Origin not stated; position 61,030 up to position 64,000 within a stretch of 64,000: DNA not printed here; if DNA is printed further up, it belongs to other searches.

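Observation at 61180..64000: Unlisted >940-codon ORF: HNH nuclease head on a giant helical-repeat body with a possible PIN-like segment; a candidate novel defence gene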

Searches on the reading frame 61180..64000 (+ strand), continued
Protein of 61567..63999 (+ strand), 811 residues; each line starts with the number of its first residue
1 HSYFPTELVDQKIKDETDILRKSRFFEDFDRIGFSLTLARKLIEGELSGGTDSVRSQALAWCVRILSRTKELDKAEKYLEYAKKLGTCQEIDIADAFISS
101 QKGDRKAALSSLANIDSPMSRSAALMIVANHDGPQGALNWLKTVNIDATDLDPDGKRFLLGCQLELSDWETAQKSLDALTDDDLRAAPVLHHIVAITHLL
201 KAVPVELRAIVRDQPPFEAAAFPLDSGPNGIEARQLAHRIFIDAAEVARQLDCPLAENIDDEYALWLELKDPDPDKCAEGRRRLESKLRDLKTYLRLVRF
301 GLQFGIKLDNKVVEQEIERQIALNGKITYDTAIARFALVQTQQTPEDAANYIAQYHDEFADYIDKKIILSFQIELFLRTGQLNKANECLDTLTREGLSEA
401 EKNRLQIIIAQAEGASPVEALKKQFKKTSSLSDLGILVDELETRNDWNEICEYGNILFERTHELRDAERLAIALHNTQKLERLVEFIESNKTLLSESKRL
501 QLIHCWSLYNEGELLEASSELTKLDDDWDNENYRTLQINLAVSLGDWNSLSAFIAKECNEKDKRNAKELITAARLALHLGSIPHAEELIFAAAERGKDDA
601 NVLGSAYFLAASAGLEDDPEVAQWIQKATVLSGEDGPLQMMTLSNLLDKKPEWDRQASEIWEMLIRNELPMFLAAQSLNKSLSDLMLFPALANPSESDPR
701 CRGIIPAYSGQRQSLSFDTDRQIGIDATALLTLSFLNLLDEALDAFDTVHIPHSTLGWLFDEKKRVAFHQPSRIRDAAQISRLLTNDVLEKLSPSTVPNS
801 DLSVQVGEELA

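Call 36: find_homologous_proteins(query=L001:14110-16032:+, max_evalue=0.00001)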
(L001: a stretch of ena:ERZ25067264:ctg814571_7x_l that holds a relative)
Query L001:14110-16032:+ (640 aa): 1125 proteins with E <= 0.00001 among 8000 candidates; the best 120 are listed.
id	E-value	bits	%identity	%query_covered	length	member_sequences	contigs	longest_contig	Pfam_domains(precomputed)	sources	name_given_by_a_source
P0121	0.0e+0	1348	95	100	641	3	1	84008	PF24388.2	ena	-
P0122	0.0e+0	1320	93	100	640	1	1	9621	PF24388.2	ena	-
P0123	0.0e+0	1287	91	100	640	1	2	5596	PF24388.2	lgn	-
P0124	0.0e+0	1190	85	100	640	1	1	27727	PF24388.2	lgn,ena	-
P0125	0.0e+0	1160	83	100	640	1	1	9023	PF24388.2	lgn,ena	-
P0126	0.0e+0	1156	82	100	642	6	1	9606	PF24388.2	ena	-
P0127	0.0e+0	1146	81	100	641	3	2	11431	PF24388.2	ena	-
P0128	0.0e+0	1145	82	98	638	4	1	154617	PF24388.2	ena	-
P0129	0.0e+0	1140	81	100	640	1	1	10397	PF24388.2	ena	-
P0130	0.0e+0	1122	79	98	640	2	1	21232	PF24388.2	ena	-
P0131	0.0e+0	1100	78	100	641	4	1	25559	PF24388.2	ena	-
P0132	0.0e+0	1082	77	100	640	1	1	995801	PF24388.2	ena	-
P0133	0.0e+0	1074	77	98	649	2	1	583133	PF24388.2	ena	-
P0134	0.0e+0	1067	77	100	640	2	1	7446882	PF24388.2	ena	-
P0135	0.0e+0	1042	75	100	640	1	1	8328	PF24388.2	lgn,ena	-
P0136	0.0e+0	1042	75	100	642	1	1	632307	PF24388.2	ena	-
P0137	0.0e+0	1038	74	100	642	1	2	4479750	PF24388.2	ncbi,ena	-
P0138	0.0e+0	1012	74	100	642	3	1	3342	PF24388.2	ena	-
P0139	1.1e-297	1007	73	98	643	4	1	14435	PF24388.2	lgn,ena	-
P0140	3.2e-297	1005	72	100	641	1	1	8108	PF24388.2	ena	-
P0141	6.5e-297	1004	72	100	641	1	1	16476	PF24388.2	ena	-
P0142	1.4e-296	1003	72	100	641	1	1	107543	PF24388.2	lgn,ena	-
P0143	4.7e-296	1001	72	100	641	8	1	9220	PF24388.2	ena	-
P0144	1.8e-295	999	72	100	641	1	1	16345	PF24388.2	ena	-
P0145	2.1e-295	999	72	100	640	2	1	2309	PF24388.2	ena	-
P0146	3.5e-295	998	73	100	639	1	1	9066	PF24388.2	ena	-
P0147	8.1e-295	997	73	100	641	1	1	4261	PF24388.2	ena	-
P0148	2.2e-294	996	72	100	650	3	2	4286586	PF24388.2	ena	-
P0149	4.7e-294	995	71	100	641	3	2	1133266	PF24388.2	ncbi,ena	-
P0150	3.2e-293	992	72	100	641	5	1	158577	PF24388.2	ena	-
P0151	6.3e-293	991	73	100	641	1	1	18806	PF24388.2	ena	-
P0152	6.6e-293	991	72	100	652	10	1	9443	PF24388.2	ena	-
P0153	2.8e-292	989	71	100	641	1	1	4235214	PF24388.2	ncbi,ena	-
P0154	5.6e-292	988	71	100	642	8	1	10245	PF24388.2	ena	-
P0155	2.1e-291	986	70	100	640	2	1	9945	PF24388.2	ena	-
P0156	7.6e-291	984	70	100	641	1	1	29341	PF24388.2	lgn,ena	-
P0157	1.2e-290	983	70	100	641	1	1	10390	PF24388.2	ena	-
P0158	1.4e-290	983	70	100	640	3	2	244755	PF24388.2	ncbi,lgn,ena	-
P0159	1.6e-290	983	71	100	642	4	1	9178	PF24388.2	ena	-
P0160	2.0e-290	983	70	100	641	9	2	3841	PF24388.2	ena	-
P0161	2.2e-290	983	72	100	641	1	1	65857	PF24388.2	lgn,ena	-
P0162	2.6e-290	982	72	100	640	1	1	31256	PF24388.2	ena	-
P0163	4.0e-290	982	71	100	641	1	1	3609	PF24388.2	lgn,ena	-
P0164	1.3e-289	980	71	100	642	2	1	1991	PF24388.2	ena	-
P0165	1.5e-289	980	71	100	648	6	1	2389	PF24388.2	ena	-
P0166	1.7e-289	980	71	100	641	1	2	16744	PF24388.2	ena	-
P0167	4.7e-289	978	71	100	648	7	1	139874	PF24388.2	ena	-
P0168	9.2e-289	977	70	100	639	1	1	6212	PF24388.2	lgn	-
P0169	1.2e-288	977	71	100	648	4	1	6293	PF24388.2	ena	-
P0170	2.9e-288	976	72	100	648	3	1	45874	PF24388.2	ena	-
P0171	3.3e-288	975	71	100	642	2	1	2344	PF24388.2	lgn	-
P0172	1.0e-287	974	71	100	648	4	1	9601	PF24388.2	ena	-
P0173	2.7e-287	972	72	100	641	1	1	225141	PF24388.2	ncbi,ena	-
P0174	2.8e-287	972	72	100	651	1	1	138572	PF24388.2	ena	-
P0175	5.1e-287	972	70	100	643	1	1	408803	PF24388.2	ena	-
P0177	1.4e-286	970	71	100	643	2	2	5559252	PF24388.2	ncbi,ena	-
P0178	3.8e-286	969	72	100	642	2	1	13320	PF24388.2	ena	-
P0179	6.5e-286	968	69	100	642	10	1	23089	PF24388.2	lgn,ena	-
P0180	1.0e-285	967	71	100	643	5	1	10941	PF24388.2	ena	-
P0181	1.3e-285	967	71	100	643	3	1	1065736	PF24388.2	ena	-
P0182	2.6e-285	966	70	100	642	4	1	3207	PF24388.2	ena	-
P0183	5.4e-285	965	70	100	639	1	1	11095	PF24388.2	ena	-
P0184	6.2e-285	965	70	100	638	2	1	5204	PF24388.2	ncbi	-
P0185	2.5e-284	963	70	100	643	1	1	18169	PF24388.2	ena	-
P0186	7.8e-284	961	70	100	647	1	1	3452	PF24388.2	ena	-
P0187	1.3e-283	960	70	100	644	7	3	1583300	PF24388.2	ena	-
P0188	1.5e-283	960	70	100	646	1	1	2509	PF24388.2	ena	-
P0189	1.8e-283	960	70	100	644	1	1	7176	PF24388.2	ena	-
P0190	5.7e-283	958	70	100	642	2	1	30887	PF24388.2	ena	-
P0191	5.6e-282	955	69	100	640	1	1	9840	PF24388.2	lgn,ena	-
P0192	7.3e-282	954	69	100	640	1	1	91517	PF24388.2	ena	-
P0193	2.9e-281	952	77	90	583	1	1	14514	PF24388.2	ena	-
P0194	4.4e-281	952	69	100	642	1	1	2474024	PF24388.2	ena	-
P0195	5.2e-281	952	69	100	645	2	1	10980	PF24388.2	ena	-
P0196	9.5e-281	951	70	100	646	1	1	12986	PF24388.2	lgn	-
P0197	1.1e-280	951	68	100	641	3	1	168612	PF24388.2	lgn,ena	-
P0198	1.6e-280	950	69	100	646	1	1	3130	PF24388.2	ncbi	-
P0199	7.7e-280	948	69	100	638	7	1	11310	PF24388.2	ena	-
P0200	1.7e-279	947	68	100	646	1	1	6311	PF24388.2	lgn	-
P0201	2.2e-279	946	69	100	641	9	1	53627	PF24388.2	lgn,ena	-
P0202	3.8e-279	946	69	100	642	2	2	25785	PF24388.2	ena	-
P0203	4.2e-279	945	68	100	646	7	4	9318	PF24388.2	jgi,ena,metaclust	metaclust:\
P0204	7.0e-279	945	69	100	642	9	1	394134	PF24388.2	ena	-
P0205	1.4e-278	944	68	100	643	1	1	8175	PF24388.2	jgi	-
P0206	3.7e-278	942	68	100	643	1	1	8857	PF24388.2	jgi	-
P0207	1.0e-277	941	69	100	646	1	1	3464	PF24388.2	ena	-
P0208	2.8e-277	939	70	100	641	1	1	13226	PF24388.2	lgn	-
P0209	1.3e-276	937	67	100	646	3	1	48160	PF24388.2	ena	-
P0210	1.8e-276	937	69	100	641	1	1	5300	PF24388.2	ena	-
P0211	1.8e-276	937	69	100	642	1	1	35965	PF24388.2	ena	-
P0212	1.6e-275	934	69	100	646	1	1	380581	PF24388.2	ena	-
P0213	4.1e-275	932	68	100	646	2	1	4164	PF24388.2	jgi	jgi:hypothetical protein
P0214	8.2e-275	931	68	100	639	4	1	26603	PF24388.2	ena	-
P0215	1.4e-274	930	68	100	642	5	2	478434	PF24388.2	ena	-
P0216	3.6e-274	929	68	100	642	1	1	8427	PF24388.2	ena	-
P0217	1.2e-273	927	67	100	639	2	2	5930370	PF24388.2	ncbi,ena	-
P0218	3.2e-273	926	67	100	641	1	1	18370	PF24388.2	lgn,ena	-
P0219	8.6e-273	925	69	99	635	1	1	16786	PF24388.2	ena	-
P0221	1.4e-271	920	67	99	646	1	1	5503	PF24388.2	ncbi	-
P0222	3.2e-271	919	67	100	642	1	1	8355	PF24388.2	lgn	-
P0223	3.5e-271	919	68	100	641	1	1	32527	PF24388.2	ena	-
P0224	9.2e-270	915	68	100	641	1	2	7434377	PF24388.2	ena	-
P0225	1.1e-268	911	66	100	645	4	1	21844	PF24388.2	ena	-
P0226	3.6e-268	909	66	100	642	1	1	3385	PF24388.2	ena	-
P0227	5.3e-268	909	66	100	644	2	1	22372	PF24388.2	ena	-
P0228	2.7e-267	906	67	100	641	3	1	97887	PF24388.2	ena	-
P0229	1.1e-266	904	67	99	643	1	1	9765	PF24388.2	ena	-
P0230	1.8e-266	904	66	100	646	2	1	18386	PF24388.2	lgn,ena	-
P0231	2.3e-266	903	65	100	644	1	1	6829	PF24388.2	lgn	-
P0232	3.1e-266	903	66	99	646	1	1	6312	PF24388.2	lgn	-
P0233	6.4e-266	902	66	100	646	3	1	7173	PF24388.2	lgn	-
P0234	1.7e-264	897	66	100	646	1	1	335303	PF24388.2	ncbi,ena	-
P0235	2.2e-264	897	65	100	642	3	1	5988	PF24388.2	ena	-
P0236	2.5e-264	897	65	100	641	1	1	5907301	PF24388.2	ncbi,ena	-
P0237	4.1e-264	896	66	99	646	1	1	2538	PF24388.2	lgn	-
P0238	6.6e-263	892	66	100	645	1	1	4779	PF24388.2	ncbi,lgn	-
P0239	9.3e-263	891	64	100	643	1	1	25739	PF24388.2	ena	-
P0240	1.0e-262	891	66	100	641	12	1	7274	PF24388.2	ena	-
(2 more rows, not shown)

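Call 52: predict_structure(alignment_id=A2)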
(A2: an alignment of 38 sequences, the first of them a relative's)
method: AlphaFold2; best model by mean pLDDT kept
length: 641 residues; sequences in the alignment: 38
mean_pLDDT: 86.4   pTM: 0.85
mean pLDDT of the five models: 86.4, 81.6, 80.1, 77.0, 76.4
residues with pLDDT >= 90: 294; 70-90: 298; 50-70: 44; < 50: 5
segments of 3 or more residues with pLDDT < 50: none
pLDDT, mean of each block of 10 residues (from residue 1): 70 80 69 66 76 87 88 90 88 85 83 89 90 87 93 84 89 78 79 93 90 93 91 91 91 92 92 95 94 95 68 87 90 89 95 83 82 81 88 87 88 93 92 83 67 61 86 91 90 82 95 91 93 94 96 90 92 95 95 88 87 85 89 75 45
secondary structure, 60 per line:
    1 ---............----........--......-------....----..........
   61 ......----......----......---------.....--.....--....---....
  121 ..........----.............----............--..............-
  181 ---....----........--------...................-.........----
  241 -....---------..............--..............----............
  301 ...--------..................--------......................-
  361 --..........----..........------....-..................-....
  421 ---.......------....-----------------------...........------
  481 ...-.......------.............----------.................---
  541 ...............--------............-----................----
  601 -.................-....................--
elements in order: H4-15 H20-27 H30-35 E43-46 E51-54 H55-66 E71-76 E81-86 E96-100 E103-107 H110-113 H117-130 H135-147 H152-163 H166-179 H184-187 H192-199 H208-226 H228-236 H242-245 H255-268 H271-284 H289-303 H312-329 H338-359 H363-372 H377-386 H393-396 H398-415 H417-420 H424-430 H437-440 H464-474 H485-491 H498-510 H521-537 H541-555 H564-575 H581-596 H602-618 H620-639

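Call 54: search_protein_families(library=padloc, alignment_id=A4, max_evalue=1e-10)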
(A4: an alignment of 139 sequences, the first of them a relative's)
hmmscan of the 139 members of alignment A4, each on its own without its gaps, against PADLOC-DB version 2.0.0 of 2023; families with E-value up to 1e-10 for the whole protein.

A. member 1, L004:6249-7160:+ (303 aa): 0 families

B. families by the number of members that match (of 139 scanned): 260 families (the first 25 are shown)
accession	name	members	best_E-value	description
PDLC04134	mad2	3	1.7e-46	mads_2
PDLC02420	Aga_SIR2-PNTD1-PNTD2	2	2e-85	Class I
PDLC02384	pAgo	2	8.1e-79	-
PDLC04135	mad3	2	2.7e-62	mads_3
PDLC03019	MTase_I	2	9.1e-47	Type I methyltransferase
PDLC02334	AbiTii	2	5.8e-46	AbiTii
PDLC03371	MTase_II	2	4.2e-25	Type II methyltransferase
PDLC03299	MTase_II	2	1.6e-21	Type II methyltransferase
PDLC02980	AriA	2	6.9e-20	-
PDLC04819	PDC-S02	2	1.1e-17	-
PDLC02333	AbiTi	2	6.6e-16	AbiTi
PDLC03624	REase_MTase_IIG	2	7.7e-16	Type IIG restriction enzyme-methyltransferase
PDLC03216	MTase_II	2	1.7e-13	Type II methyltransferase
PDLC04388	PDC-M06B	2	7.7e-13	-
PDLC03027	MTase_I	1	0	Type I methyltransferase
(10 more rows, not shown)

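Call 55: fold_search(model_id=the predicted structure, library=pdb)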
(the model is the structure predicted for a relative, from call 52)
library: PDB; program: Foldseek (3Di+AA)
matches with E <= 10: 680; with E <= 0.001: 0
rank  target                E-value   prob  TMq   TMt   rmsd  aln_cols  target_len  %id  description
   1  8a9k_A                2.6e-02  0.69  0.19  0.14  20.9       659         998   11  Cryo-EM structure of USP1-UAF1 bound to FANCI and mono-ubiquitinated FANCD2 with ML323 (consensus reconstruction) (released 2022-10-12)
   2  8bbe_D                3.1e-02  0.47  0.14  0.14  25.6       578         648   12  Structure of the IFT-A complex; IFT-A2 module (released 2022-12-21)
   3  9d01                  4.8e-02  0.13  0.07  0.11  26.7       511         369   13  Crystal Structure of a-iTHR-201 (released 2025-12-10)
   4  9ijj_l                5.0e-02  0.30  0.14  0.11  35.8       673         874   10  In situ structure of the central apparatus in mouse sperm axoneme. (released 2025-06-04)
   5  2iae_A                5.4e-02  0.44  0.14  0.15  22.1       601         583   12  Crystal structure of a protein phosphatase 2A (PP2A) holoenzyme. (released 2006-12-26)
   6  8bbg_D                5.4e-02  0.38  0.14  0.09  25.7       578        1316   12  Structure of the IFT-A complex; anterograde IFT-A train model (released 2022-12-21)
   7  8ga7                  5.6e-02  0.21  0.12  0.14  24.9       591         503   12  Geometrically programmable nanomaterial construction using regularized protein building blocks (released 2024-03-13)
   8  8fgw_D                6.6e-02  0.47  0.16  0.10  26.1       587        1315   14  Human IFT-A complex structures provide molecular insights into ciliary transport (released 2023-02-22)
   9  9mg8_B                6.6e-02  0.13  0.08  0.11  24.7       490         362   13  Crystal Structure of b-iTHR-110 (released 2025-12-17)
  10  4c0e_C                9.0e-02  0.30  0.15  0.17  22.2       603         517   11  Structure of the NOT1 superfamily homology domain from Chaetomium thermophilum (released 2013-10-09)
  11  8ru4_B                9.4e-02  0.38  0.14  0.17  22.1       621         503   11  Crystal structure of Human Catenin Beta-1 in complex with stitched peptide inhibitor (released 2024-09-04)
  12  3ibv_A                1.0e-01  0.47  0.19  0.14  22.9       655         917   11  Karyopherin cytosolic state (released 2009-08-25)
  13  3tx7_A                1.1e-01  0.38  0.15  0.17  20.2       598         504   11  Crystal structure of LRH-1/beta-catenin complex (released 2011-12-14)
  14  9l4c_A                1.2e-01  0.41  0.18  0.15  20.5       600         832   10  ATR Spiral -ATRIP bound with RP-3500 (released 2025-05-21)
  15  7z8t_D                1.2e-01  0.28  0.14  0.09  25.2       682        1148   12  CAND1-SCF-SKP2 CAND1 engaged SCF rocked (released 2023-04-19)
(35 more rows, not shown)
